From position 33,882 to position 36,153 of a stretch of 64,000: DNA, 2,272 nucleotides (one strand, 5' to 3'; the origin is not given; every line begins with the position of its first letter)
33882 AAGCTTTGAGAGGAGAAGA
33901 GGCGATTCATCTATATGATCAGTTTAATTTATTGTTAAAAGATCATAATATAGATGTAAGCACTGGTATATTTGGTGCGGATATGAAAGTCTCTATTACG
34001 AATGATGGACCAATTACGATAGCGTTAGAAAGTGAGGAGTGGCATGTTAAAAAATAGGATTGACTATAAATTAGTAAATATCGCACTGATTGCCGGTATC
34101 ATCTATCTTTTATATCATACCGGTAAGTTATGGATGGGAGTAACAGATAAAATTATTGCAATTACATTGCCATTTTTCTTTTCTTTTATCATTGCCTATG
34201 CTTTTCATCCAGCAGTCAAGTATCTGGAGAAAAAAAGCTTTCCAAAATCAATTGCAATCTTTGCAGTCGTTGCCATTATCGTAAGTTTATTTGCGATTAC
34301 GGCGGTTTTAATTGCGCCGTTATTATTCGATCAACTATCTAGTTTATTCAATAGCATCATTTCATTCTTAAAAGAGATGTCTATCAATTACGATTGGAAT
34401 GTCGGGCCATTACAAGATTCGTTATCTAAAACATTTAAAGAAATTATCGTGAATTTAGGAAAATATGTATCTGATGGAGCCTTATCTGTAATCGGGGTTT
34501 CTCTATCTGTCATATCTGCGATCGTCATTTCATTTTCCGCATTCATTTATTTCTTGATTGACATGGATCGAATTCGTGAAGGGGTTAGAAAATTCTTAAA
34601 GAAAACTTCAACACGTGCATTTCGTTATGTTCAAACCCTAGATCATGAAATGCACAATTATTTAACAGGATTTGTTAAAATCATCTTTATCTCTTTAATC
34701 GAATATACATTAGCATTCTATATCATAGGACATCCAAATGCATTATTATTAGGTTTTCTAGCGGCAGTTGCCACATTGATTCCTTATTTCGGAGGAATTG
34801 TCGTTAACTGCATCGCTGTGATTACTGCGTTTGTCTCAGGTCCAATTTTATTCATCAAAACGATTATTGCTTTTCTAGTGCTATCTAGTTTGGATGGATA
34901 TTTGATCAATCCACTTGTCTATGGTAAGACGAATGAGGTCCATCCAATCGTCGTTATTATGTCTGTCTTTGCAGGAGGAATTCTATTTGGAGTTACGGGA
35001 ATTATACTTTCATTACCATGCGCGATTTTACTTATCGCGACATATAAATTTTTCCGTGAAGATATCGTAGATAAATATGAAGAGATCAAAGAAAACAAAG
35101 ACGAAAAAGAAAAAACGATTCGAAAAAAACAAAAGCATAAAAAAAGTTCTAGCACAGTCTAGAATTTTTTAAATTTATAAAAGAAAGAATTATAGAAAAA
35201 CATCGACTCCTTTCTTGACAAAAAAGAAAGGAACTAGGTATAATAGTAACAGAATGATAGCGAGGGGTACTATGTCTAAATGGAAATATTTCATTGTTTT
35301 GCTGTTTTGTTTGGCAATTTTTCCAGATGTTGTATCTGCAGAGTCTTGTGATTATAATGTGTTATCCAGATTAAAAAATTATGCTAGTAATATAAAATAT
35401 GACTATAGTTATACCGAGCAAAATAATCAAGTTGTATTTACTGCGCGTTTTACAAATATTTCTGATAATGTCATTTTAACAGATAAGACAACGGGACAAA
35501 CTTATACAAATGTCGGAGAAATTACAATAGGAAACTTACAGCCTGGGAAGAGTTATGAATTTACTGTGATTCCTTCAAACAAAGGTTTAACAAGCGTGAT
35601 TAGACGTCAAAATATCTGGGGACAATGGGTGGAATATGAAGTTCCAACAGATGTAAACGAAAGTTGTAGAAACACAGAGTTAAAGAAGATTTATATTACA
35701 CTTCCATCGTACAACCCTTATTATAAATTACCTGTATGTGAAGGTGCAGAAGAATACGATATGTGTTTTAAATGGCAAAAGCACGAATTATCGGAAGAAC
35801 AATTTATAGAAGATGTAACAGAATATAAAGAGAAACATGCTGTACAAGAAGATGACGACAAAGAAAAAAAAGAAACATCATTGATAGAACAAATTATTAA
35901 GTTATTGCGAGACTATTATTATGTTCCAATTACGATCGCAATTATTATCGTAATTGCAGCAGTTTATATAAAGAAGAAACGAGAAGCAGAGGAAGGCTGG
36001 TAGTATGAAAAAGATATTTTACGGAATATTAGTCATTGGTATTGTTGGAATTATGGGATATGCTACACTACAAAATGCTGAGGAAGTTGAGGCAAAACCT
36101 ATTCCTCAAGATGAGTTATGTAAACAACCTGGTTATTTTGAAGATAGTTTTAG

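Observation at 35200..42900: About 7.7-kb cluster of seven lineage-specific secreted or surface proteins with individually insulated transcription units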

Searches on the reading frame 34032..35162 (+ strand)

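Call 11: search_protein_families(library=pfam, proteins=[window:34032-35162:+], max_evalue=1)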
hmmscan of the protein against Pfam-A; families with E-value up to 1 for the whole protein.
window:34032-35162:+ (376 aa): 1 family
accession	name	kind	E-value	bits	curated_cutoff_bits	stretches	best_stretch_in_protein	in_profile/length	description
PF01594.21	AI-2E_transport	-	1.3e-51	176.2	34.3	1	40-341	16-326/327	AI-2E family transporter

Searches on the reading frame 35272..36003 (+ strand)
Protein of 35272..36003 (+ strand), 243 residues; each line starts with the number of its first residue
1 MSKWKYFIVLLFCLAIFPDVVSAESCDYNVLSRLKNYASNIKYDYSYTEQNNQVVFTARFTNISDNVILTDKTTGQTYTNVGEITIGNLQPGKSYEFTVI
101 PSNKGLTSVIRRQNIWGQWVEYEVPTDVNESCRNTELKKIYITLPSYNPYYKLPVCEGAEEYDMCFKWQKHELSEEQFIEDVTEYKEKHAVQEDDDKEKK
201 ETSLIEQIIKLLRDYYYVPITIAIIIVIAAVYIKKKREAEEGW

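Call 11: search_protein_families(library=pfam, proteins=[window:35272-36003:+], max_evalue=1)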
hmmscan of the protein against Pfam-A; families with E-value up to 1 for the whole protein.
window:35272-36003:+ (243 aa): 6 families
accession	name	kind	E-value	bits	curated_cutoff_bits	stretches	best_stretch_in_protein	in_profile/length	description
PF24942.1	Fn3_Dep-1_1st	-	0.0015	19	26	1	55-115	27-91/96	Dep-1 first Fn3-like domain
PF24943.1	Fn3_Dep-1_2nd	-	0.011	16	27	1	83-108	61-86/97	Dep-1 second Fn3-like domain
PF16656.11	Pur_ac_phosph_N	-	0.019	15.9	30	1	51-104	38-83/93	Purple acid Phosphatase, N-terminal domain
PF00041.27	fn3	-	0.06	14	25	1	78-103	50-70/84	Fibronectin type III domain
PF23643.1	TRAPPC13_C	-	0.078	13.5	27.9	1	53-109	9-71/95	Trafficking protein particle complex subunit 13, C-terminal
PF24946.1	Fn3_Dep-1_4th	-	0.17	12.4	27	1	46-110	32-94/100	Dep-1 fourth Fn3-like domain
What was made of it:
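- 35272..36003 (+): g1: 243-aa type I membrane protein with a signal peptide, an Fn3-like region, conserved Cys, a C-terminal TM segment and a conserved ...GW end. Fn3 hits are weak and below cut-off (call 11).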

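Call 12: search_protein_families(library=ncbifam, proteins=[window:35272-36003:+], max_evalue=1)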
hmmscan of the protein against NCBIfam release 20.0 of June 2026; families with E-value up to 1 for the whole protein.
window:35272-36003:+ (243 aa): 2 families
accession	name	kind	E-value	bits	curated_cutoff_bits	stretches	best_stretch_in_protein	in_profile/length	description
TIGR03024.1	arch_PEF_CTERM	domain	0.14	12.5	23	1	217-236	6-25/25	PEF-CTERM sorting domain-containing protein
TIGR00118.1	acolac_lg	equivalog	0.49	8.8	538.35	1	164-234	325-396/557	biosynthetic-type acetolactate synthase large subunit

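Call 96: search_protein_families(library=phrogs, proteins=[window:35272-36003:+], max_evalue=0.01)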
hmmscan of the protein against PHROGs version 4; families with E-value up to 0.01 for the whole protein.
window:35272-36003:+ (243 aa): 0 families

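Call 113: search_protein_families(library=padloc, proteins=[window:35272-36003:+], max_evalue=0.01)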
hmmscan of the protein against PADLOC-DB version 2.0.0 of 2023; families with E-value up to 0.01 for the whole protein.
window:35272-36003:+ (243 aa): 0 families
